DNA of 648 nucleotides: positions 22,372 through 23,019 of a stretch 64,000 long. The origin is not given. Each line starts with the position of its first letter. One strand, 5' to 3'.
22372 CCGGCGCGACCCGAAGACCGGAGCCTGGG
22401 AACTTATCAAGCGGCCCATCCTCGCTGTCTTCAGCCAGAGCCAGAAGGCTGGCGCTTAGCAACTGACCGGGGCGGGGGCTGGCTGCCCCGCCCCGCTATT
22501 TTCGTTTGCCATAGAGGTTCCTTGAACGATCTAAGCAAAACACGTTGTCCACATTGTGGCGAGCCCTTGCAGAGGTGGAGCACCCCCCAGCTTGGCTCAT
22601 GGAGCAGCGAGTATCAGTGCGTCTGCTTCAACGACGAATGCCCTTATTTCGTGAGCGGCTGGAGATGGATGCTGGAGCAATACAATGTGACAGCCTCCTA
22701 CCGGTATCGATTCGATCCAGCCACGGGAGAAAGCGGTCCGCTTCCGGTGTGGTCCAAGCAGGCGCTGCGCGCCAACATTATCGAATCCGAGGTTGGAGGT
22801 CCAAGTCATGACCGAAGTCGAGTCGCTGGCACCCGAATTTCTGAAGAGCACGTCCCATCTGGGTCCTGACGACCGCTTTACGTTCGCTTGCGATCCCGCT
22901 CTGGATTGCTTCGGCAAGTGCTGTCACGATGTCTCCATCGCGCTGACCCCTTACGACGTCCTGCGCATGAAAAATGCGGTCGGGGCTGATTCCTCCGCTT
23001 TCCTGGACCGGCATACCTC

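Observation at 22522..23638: Two cysteine-rich genes of unknown function wedged between aprA and qmoA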

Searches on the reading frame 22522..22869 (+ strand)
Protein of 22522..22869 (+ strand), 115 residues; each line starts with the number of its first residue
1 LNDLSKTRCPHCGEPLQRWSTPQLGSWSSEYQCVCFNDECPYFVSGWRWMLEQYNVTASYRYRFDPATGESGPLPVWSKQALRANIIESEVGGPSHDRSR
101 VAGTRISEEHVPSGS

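Call 3: search_protein_families(library=pfam, proteins=[window:22522-22869:+], max_evalue=0.1)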
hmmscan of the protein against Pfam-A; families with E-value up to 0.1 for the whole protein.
window:22522-22869:+ (115 aa): 2 families
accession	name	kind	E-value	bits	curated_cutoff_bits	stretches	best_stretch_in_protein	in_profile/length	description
PF04606.18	Ogr_Delta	-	1.9e-09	37.7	26.3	1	8-50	1-43/47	Ogr/Delta-like zinc finger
PF13248.11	Zn_ribbon_3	-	0.025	14.5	27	1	5-17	1-13/26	zinc-ribbon domain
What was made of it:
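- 22522..22791 (+): Conserved core of the small zinc-ribbon protein 'zr' (about 90 aa). It has Cys4 in the pattern C9-x2-C12-x22-C35-x4-C40, then GWxWM and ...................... The start is TTG, preceded by GAGG. Pfam PF04606 at 37.7 bits (call 3).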

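Call 6: find_homologous_proteins(query=window:22522-22869:+)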
Query window:22522-22869:+ (115 aa): 71 proteins with E <= 0.001 among 76 candidates.
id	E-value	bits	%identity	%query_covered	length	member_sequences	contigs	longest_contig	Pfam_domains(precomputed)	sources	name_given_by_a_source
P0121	1.2e-56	208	77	100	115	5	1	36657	PF04606.19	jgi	jgi:hypothetical protein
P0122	2.9e-42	162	73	78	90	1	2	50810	PF04606.19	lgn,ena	-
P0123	4.8e-42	161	72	78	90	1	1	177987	PF04606.19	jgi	jgi:hypothetical protein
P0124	1.4e-41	159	72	78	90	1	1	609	PF04606.19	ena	-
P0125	2.8e-40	155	69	78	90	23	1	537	PF04606.19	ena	-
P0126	4.8e-40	154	67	80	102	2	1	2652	PF04606.19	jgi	jgi:hypothetical protein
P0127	6.1e-40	154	69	83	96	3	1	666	PF04606.19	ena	-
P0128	9.9e-40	153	70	78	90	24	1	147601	PF04606.19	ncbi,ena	-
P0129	2.1e-39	152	69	78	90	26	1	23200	PF04606.19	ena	-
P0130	6.8e-39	151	65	80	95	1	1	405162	PF04606.19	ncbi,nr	ncbi:MAG: ogr/Delta-like zinc finger family protein [Bryobacteraceae bacterium]|nr:ogr/Delta-like zi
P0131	1.1e-38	150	69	78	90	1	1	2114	PF04606.19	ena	-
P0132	1.2e-38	150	63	80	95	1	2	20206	PF04606.19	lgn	-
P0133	1.4e-38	150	60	85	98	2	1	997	PF04606.19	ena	-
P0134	9.7e-38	147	67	76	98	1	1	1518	PF04606.19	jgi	jgi:hypothetical protein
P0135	1.6e-37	146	65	77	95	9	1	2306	PF04606.19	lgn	-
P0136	7.1e-37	144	65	75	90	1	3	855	PF04606.19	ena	-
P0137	7.9e-37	144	66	77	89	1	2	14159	PF04606.19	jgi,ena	-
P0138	9.1e-37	144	66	76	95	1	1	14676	PF04606.19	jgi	jgi:hypothetical protein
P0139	1.4e-36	143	63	78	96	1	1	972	PF04606.19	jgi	jgi:hypothetical protein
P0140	1.5e-36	143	66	77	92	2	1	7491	PF04606.19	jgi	jgi:hypothetical protein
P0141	3.5e-36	142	63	78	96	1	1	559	PF04606.19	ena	-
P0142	4.4e-36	142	60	79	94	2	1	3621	PF04606.19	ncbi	ncbi:MAG: ogr/Delta-like zinc finger family protein [Acidobacteriota bacterium]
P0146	7.3e-35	138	61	82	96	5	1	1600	PF04606.19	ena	-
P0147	8.3e-35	138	66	72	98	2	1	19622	PF04606.19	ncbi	-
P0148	1.2e-34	137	67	72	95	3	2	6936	PF04606.19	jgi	jgi:hypothetical protein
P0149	1.8e-34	136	66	75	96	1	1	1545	PF04606.19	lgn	-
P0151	2.4e-33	133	61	77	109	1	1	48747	PF04606.19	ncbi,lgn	-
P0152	2.9e-33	132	60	78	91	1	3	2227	PF04606.19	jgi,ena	-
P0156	1.4e-32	130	68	66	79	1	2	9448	PF04606.19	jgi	jgi:hypothetical protein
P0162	1.1e-31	127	62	71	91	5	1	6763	PF04606.19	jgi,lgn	-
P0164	2.6e-31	126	61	76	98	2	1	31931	PF04606.19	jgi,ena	jgi:hypothetical protein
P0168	1.1e-30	124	61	70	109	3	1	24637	PF04606.19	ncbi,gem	-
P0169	2.3e-30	123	57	78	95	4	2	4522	PF04606.19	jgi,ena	-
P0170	4.6e-29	119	59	75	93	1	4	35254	-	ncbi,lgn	-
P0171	4.6e-29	119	57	73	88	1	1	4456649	-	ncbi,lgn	ncbi:MAG: hypothetical protein R3F48_04465 [Candidatus Zixiibacteriota bacterium]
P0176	3.1e-27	113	55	74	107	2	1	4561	PF04606.19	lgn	-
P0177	5.1e-27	112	53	77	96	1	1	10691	PF04606.19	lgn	-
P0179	2.9e-26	110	57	73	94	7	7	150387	PF04606.19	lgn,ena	-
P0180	4.4e-26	109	51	77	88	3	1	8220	PF04606.19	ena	-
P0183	1.3e-25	108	52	77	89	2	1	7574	PF04606.19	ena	-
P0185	1.8e-25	107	58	69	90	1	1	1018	PF04606.19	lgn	-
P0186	8.3e-25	105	50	77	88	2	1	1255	PF04606.19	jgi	jgi:hypothetical protein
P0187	1.9e-24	104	50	71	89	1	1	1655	PF04606.19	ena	-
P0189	2.4e-24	104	51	77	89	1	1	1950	PF04606.19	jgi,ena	-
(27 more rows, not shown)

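Call 8: find_encoding_contigs(protein=P0171, flank=8000, max_places=2)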
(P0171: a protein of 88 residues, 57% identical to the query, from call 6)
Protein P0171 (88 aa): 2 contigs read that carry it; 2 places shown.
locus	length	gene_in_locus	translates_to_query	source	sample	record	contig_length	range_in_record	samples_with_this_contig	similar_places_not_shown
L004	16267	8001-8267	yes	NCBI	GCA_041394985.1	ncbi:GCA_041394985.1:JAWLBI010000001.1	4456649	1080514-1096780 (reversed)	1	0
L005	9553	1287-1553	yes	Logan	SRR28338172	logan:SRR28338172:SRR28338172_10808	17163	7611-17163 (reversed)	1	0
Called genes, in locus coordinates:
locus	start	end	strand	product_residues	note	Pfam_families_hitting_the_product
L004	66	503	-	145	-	-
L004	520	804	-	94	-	-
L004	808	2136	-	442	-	PF03601:Cons_hypoth698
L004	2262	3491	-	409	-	PF13183:Fer4_8, PF13187:Fer4_9 (weak), PF02665:Nitrate_red_gam (weak)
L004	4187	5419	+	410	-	PF14306:PUA_2, PF01747:ATP-sulfurylase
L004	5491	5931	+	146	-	PF00037:Fer4 (faint), PF12838:Fer4_7 (weak), PF13187:Fer4_9 (weak), PF12139:APS-reductase_C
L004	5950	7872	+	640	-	PF00890:FAD_binding_2, PF02910:Succ_DH_flav_C (faint)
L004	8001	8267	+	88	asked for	-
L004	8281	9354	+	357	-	PF03692:CxxCxxCC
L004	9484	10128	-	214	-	-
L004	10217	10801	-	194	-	PF09335:VTT_dom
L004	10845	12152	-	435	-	PF01595:CNNM, PF00571:CBS, PF03471:CorC_HlyC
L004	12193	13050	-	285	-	PF01435:Peptidase_M48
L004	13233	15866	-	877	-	PF00375:SDF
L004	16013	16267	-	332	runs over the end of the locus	PF07885:Ion_trans_2, PF02254:TrkA_N, PF02080:TrkA_C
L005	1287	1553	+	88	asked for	-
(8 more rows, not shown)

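Call 21: find_homologous_proteins(query=A2, max_evalue=0.001)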
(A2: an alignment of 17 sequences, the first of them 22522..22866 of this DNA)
Query A2 (17 sequences) (115 aa, profile of the alignment): 2348 proteins with E <= 0.001 among 2952 candidates; the best 120 are listed.
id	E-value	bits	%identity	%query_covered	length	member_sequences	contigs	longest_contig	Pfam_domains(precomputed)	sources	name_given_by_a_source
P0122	2.5e-44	167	73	78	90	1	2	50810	PF04606.19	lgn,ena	-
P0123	3.1e-44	167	72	78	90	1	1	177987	PF04606.19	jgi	jgi:hypothetical protein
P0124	1.2e-43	165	72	78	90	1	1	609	PF04606.19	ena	-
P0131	2.3e-43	164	69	78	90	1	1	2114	PF04606.19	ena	-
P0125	2.4e-43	164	69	78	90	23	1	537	PF04606.19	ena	-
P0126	4.5e-43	163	67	80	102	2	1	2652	PF04606.19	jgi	jgi:hypothetical protein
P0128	5.2e-43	163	70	78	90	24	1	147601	PF04606.19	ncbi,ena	-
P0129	1.6e-42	161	69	78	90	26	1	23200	PF04606.19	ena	-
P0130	2.1e-42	161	65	80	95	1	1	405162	PF04606.19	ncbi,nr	ncbi:MAG: ogr/Delta-like zinc finger family protein [Bryobacteraceae bacterium]|nr:ogr/Delta-like zi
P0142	2.5e-42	161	60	79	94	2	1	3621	PF04606.19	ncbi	ncbi:MAG: ogr/Delta-like zinc finger family protein [Acidobacteriota bacterium]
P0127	4.0e-42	160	69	83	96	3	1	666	PF04606.19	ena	-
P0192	4.3e-42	160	65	69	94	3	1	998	PF04606.19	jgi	jgi:Ogr/Delta-like zinc finger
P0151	5.4e-42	160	61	77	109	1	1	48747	PF04606.19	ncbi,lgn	-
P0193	9.0e-42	159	67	76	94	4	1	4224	PF04606.19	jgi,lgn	jgi:hypothetical protein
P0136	9.2e-42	159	65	75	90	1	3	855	PF04606.19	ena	-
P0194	1.1e-41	159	66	78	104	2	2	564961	PF04606.19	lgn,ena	-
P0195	1.3e-41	158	67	78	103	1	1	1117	PF04606.19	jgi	jgi:Ogr/Delta-like zinc finger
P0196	1.5e-41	158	67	78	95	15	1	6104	PF04606.19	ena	-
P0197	1.5e-41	158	67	78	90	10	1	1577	PF04606.19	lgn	-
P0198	1.7e-41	158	60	78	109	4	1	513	PF04606.19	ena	-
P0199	1.7e-41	158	59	76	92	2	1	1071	PF04606.19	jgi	jgi:hypothetical protein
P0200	2.0e-41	158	62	71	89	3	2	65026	PF04606.19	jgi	jgi:hypothetical protein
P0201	2.1e-41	158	61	78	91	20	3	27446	PF04606.19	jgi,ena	jgi:hypothetical protein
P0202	2.2e-41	158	67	72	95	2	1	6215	PF04606.19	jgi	jgi:hypothetical protein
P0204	2.2e-41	158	67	80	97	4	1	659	PF04606.19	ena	-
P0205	2.3e-41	158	64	78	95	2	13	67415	PF04606.19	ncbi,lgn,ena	-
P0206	2.5e-41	157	55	85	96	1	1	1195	PF04606.19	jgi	-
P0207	2.7e-41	157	63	76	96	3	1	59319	PF04606.19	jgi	jgi:hypothetical protein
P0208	3.4e-41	157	66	71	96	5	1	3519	PF04606.19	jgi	jgi:hypothetical protein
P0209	3.6e-41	157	63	76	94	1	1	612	PF04606.19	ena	-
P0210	4.2e-41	157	63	83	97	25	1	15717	PF04606.19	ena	-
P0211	4.6e-41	157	60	79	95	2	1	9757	PF04606.19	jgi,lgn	-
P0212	4.7e-41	157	60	77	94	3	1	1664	PF04606.19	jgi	-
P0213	4.7e-41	157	62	80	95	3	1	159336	PF04606.19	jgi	jgi:hypothetical protein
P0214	4.8e-41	156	63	76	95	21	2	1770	PF04606.19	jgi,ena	-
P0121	5.0e-41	156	77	100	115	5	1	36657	PF04606.19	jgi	jgi:hypothetical protein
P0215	5.2e-41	156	62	80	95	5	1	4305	PF04606.19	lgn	-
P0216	5.2e-41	156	53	87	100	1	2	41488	PF04606.19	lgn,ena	-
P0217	6.0e-41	156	64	76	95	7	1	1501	PF04606.19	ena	-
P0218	6.1e-41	156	66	78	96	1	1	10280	PF04606.19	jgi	jgi:hypothetical protein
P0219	6.4e-41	156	59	79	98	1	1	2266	PF04606.19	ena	-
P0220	6.4e-41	156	63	75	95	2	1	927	PF04606.19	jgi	jgi:hypothetical protein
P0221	6.5e-41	156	64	78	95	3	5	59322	PF04606.19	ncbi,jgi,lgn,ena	jgi:hypothetical protein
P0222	7.0e-41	156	66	72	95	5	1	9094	PF04606.19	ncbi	-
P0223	8.3e-41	156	63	76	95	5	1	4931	PF04606.19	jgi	jgi:hypothetical protein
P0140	8.6e-41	156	66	77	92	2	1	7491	PF04606.19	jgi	jgi:hypothetical protein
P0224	8.8e-41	156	61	74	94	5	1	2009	PF04606.19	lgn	-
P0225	9.2e-41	156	63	79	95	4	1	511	PF04606.19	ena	-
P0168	9.2e-41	156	61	70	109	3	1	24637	PF04606.19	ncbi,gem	-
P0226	9.2e-41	156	59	79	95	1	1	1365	PF04606.19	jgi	-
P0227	9.4e-41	156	63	76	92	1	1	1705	PF04606.19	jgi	jgi:hypothetical protein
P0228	9.5e-41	156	72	74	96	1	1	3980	PF04606.19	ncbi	-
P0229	1.0e-40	155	64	78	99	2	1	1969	PF04606.19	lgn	-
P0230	1.1e-40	155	64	76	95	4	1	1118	PF04606.19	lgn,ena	-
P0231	1.2e-40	155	66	78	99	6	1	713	PF04606.19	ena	-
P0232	1.2e-40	155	60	85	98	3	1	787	PF04606.19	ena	-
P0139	1.2e-40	155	63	78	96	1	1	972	PF04606.19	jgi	jgi:hypothetical protein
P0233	1.2e-40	155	57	78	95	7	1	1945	PF04606.19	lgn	-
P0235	1.3e-40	155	64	78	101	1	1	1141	PF04606.19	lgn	-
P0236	1.4e-40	155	66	78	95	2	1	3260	PF04606.19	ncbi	-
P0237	1.4e-40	155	71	69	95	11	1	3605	PF04606.19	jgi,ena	-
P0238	1.5e-40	155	60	78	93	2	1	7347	PF04606.19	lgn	-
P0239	1.5e-40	155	64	78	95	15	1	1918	PF04606.19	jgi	jgi:hypothetical protein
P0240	1.5e-40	155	58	81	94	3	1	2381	PF04606.19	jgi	jgi:hypothetical protein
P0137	1.5e-40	155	66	77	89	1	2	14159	PF04606.19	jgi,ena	-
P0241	1.6e-40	155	64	73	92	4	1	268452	PF04606.19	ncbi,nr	ncbi:MAG: ogr/Delta-like zinc finger family protein [Acidobacteria bacterium]|nr:ogr/Delta-like zinc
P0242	1.6e-40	155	67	77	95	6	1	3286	PF04606.19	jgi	jgi:hypothetical protein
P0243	1.7e-40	155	64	79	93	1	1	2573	PF04606.19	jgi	jgi:hypothetical protein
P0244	1.8e-40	155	56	84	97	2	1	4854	PF04606.19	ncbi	ncbi:MAG: ogr/Delta-like zinc finger family protein [bacterium]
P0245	1.8e-40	155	66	76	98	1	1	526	PF04606.19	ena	-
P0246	1.8e-40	155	59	80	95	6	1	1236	PF04606.19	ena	-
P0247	1.9e-40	155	58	77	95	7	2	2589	PF04606.19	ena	-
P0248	1.9e-40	155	67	78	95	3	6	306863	PF04606.19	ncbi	-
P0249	2.0e-40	155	66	79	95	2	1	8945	PF04606.19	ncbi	-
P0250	2.0e-40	154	61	80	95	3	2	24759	PF04606.19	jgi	jgi:hypothetical protein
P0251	2.1e-40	154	61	72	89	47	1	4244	PF04606.19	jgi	jgi:pyruvate-formate lyase-activating enzyme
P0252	2.1e-40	154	53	78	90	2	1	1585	PF04606.19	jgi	jgi:hypothetical protein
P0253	2.1e-40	154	69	76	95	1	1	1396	PF04606.19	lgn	-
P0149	2.1e-40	154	66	75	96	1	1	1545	PF04606.19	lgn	-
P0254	2.1e-40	154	66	72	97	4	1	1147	PF04606.19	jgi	jgi:hypothetical protein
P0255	2.2e-40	154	58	79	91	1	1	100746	PF04606.19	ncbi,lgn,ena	-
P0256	2.4e-40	154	57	71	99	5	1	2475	PF04606.19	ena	-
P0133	2.6e-40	154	60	85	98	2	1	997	PF04606.19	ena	-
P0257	2.7e-40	154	65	74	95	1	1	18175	PF04606.19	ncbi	-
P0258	2.8e-40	154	61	73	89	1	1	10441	PF04606.19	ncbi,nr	ncbi:MAG: ogr/Delta-like zinc finger family protein [candidate division Zixibacteria bacterium]|nr:o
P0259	2.8e-40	154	60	74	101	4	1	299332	PF04606.19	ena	-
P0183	2.9e-40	154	52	77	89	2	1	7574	PF04606.19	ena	-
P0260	3.0e-40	154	56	96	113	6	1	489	PF04606.19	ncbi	-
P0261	3.0e-40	154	63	78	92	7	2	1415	PF04606.19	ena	-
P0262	3.0e-40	154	62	77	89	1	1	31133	PF04606.19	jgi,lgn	jgi:ssDNA-binding Zn-finger/Zn-ribbon topoisomerase 1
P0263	3.1e-40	154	68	76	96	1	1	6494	PF04606.19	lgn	-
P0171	3.2e-40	154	57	73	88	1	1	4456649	-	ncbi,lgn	ncbi:MAG: hypothetical protein R3F48_04465 [Candidatus Zixiibacteriota bacterium]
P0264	3.2e-40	154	64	79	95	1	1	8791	PF04606.19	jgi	jgi:hypothetical protein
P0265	3.2e-40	154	58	74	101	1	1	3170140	PF04606.19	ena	-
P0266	3.3e-40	154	66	77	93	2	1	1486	PF04606.19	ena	-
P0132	3.3e-40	154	63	80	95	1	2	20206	PF04606.19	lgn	-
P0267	3.4e-40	154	69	86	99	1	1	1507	PF04606.19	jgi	jgi:hypothetical protein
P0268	3.4e-40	154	62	77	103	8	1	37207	PF04606.19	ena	-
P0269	3.4e-40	154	54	77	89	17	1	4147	PF04606.19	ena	-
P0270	3.6e-40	154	57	76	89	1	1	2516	PF04606.19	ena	-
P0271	3.9e-40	154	58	78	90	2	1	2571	PF04606.19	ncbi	-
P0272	4.1e-40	154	57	78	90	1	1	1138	PF04606.19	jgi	jgi:hypothetical protein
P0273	4.5e-40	153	61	72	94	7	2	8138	PF04606.19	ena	-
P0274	4.5e-40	153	66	71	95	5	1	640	PF04606.19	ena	-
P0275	4.6e-40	153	58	79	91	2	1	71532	PF04606.19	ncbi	-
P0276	4.6e-40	153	66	78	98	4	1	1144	PF04606.19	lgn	-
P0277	4.7e-40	153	58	78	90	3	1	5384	PF04606.19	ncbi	-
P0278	4.7e-40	153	64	77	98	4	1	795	PF04606.19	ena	-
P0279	4.7e-40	153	58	78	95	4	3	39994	PF04606.19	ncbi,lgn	-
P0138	5.1e-40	153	66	76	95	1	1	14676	PF04606.19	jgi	jgi:hypothetical protein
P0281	5.2e-40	153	60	72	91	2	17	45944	PF04606.19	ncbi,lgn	-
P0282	5.2e-40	153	61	70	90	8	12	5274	PF04606.19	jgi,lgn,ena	jgi:hypothetical protein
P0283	5.4e-40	153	64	74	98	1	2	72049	PF04606.19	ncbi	-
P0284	5.5e-40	153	66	74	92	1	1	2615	PF04606.19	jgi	jgi:hypothetical protein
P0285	5.6e-40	153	64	72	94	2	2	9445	PF04606.19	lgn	-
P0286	5.6e-40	153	63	78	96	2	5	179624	PF04606.19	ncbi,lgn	-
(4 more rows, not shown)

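Call 22: find_encoding_contigs(protein=P0179, flank=8000, max_places=2)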
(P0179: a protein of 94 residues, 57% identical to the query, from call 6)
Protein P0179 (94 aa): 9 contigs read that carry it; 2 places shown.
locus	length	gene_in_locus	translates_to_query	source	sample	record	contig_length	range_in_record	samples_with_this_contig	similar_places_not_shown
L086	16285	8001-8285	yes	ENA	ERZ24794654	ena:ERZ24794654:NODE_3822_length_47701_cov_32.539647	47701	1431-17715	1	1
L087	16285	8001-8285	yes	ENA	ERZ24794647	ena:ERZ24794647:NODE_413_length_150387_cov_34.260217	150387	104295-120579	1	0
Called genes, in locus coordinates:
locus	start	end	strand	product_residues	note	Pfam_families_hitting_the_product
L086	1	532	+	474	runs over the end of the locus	PF01656:CbiA, PF13500:AAA_26, PF07685:GATase_3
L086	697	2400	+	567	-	PF14691:Fer4_20, PF00890:FAD_binding_2 (faint), PF01134:GIDA (faint), PF01266:DAO, PF07992:Pyr_redox_2, PF12831:FAD_oxidored (weak), PF13450:NAD_binding_8, PF00070:Pyr_redox (weak), +3 more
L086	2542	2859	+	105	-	PF04358:DsrC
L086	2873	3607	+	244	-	PF13241:NAD_binding_7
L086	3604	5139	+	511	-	PF00590:TP_methylase, PF02602:HEM4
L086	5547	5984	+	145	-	PF00037:Fer4 (faint), PF12838:Fer4_7 (weak), PF12139:APS-reductase_C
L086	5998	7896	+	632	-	PF00890:FAD_binding_2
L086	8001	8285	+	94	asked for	PF04606:Ogr_Delta (weak)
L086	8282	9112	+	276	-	PF03692:CxxCxxCC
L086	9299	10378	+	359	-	PF00890:FAD_binding_2, PF01134:GIDA (faint), PF01266:DAO (weak), PF07992:Pyr_redox_2 (weak), PF12831:FAD_oxidored, PF13450:NAD_binding_8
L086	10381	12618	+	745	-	PF00890:FAD_binding_2, PF01266:DAO, PF07992:Pyr_redox_2, PF12831:FAD_oxidored, PF13450:NAD_binding_8, PF13237:Fer4_10, PF13187:Fer4_9, PF02662:FlpD, +8 more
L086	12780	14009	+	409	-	PF13183:Fer4_8 (weak), PF13534:Fer4_17 (weak), PF27541:CitB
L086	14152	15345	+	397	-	PF14306:PUA_2, PF01747:ATP-sulfurylase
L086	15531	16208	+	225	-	-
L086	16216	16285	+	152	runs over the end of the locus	PF02082:Rrf2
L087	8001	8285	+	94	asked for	PF04606:Ogr_Delta (weak)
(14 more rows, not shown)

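Call 23: find_encoding_contigs(protein=P0183, flank=8000, max_places=2)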
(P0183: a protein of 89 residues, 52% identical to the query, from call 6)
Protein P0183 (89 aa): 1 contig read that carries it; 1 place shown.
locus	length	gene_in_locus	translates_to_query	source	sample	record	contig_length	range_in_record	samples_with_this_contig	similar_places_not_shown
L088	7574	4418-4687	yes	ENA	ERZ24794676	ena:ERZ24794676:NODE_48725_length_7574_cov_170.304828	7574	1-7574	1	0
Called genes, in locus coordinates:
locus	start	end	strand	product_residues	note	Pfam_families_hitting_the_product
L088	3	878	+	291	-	?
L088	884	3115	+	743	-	PF00890:FAD_binding_2, PF01266:DAO, PF07992:Pyr_redox_2, PF12831:FAD_oxidored, PF13450:NAD_binding_8 (weak), PF12837:Fer4_6 (weak), PF13187:Fer4_9, PF02662:FlpD, +4 more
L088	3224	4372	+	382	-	PF00037:Fer4 (faint), PF12838:Fer4_7 (weak), PF13183:Fer4_8, PF13187:Fer4_9, PF13237:Fer4_10, PF13484:Fer4_16 (faint), PF13534:Fer4_17 (weak)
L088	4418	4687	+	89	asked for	PF04606:Ogr_Delta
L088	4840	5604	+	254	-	PF02810:SEC-C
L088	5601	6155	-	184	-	-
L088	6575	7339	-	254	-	PF03692:CxxCxxCC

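Call 24: find_encoding_contigs(protein=P0168, flank=8000, max_places=2)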
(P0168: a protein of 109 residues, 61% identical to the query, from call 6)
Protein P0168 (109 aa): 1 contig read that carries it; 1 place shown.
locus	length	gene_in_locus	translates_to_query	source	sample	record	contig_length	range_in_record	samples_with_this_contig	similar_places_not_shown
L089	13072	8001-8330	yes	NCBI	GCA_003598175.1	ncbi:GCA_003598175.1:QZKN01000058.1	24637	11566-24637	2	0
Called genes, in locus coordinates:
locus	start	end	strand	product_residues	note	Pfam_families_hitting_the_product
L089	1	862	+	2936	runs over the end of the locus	PF10091:Glycoamylase, PF06165:GH94_b-supersand, PF17167:Glyco_hydro_94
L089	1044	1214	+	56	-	PF11752:DUF3309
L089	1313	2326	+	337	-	PF01145:Band_7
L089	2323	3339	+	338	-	PF01145:Band_7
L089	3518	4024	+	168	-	PF00072:Response_reg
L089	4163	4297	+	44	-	PF08085:Entericidin (weak)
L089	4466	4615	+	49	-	PF18919:DUF5670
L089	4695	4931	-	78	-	-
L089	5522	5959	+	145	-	PF00037:Fer4 (faint), PF12838:Fer4_7 (weak), PF12139:APS-reductase_C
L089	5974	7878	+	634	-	PF00890:FAD_binding_2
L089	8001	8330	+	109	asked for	PF04606:Ogr_Delta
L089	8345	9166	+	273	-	PF03692:CxxCxxCC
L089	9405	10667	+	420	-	PF00890:FAD_binding_2 (weak), PF01134:GIDA (faint), PF01266:DAO (weak), PF07992:Pyr_redox_2 (faint), PF12831:FAD_oxidored, PF13450:NAD_binding_8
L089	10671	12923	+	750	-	PF12797:Fer4_2 (faint), PF12837:Fer4_6 (faint), PF00890:FAD_binding_2 (weak), PF07992:Pyr_redox_2 (weak), PF12831:FAD_oxidored, PF13450:NAD_binding_8, PF13187:Fer4_9, PF02662:FlpD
